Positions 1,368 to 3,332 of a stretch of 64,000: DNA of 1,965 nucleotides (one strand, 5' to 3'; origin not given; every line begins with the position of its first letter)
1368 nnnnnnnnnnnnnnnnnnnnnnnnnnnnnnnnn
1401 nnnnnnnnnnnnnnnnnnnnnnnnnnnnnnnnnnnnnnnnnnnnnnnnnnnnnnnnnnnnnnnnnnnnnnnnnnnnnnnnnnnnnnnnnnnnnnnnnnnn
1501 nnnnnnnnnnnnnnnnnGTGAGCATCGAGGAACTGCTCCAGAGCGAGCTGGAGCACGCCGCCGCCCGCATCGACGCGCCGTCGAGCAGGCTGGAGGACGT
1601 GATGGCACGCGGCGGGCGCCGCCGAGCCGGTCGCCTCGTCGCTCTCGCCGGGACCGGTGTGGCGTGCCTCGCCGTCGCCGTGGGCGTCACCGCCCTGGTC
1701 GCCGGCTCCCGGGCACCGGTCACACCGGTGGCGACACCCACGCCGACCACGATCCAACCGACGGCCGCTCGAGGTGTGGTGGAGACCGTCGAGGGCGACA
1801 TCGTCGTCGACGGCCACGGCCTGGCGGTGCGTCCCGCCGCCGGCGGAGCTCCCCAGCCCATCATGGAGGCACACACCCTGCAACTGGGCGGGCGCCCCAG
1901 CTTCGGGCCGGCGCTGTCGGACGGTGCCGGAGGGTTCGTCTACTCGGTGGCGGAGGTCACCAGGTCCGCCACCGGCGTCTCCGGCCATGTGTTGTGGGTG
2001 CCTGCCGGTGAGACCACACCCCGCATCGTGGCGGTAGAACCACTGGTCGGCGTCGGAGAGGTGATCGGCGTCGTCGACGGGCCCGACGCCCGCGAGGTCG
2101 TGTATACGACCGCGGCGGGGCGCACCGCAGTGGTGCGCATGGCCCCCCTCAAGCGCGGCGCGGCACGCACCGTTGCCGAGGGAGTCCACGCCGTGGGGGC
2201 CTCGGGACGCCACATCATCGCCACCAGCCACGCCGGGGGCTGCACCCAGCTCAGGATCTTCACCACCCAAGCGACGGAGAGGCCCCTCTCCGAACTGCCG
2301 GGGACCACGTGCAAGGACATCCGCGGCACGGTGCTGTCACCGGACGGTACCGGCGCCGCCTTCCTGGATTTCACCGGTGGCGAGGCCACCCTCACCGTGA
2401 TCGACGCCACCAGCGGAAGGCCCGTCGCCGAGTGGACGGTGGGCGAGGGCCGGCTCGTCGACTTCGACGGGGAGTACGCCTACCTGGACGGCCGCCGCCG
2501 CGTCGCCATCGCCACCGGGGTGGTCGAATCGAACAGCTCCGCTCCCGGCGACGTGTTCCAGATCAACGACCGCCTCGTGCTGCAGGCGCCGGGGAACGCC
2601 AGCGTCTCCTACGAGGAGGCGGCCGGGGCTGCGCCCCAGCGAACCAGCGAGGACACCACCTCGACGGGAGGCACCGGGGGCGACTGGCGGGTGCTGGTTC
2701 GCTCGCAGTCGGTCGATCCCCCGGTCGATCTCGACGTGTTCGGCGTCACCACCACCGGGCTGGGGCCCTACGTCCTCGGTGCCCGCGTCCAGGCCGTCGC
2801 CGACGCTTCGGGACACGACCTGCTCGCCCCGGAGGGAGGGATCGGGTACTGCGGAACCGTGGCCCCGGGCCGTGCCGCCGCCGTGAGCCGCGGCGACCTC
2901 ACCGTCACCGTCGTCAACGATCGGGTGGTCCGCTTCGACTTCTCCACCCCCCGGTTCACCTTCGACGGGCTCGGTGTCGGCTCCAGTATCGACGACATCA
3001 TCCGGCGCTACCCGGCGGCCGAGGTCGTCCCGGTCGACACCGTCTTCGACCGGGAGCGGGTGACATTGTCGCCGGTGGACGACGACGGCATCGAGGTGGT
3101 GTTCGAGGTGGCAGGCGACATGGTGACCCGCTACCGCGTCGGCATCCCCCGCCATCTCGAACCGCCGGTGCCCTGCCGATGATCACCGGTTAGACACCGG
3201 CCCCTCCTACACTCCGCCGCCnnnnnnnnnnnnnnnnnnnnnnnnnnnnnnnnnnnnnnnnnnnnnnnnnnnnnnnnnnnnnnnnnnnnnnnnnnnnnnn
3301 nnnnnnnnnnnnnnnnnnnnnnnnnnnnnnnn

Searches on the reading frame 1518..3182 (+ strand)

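Call 21: search_protein_families(library=pfam, proteins=[window:1518-3182:+])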
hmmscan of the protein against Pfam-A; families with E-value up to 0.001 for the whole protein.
window:1518-3182:+ (554 aa): 0 families

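Call 35: search_protein_families(library=pfam, proteins=[window:1518-3182:+], max_evalue=1)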
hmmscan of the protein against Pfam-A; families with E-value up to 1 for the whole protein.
window:1518-3182:+ (554 aa): 2 families
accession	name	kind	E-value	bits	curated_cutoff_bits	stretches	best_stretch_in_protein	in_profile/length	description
PF02952.23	Fucose_iso_C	-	0.22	11.6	29.3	1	242-320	4-82/143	L-fucose isomerase, C-terminal domain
PF17037.10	CBP_BcsO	-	0.39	10.9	27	1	63-111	114-160/201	Cellulose biosynthesis protein BcsO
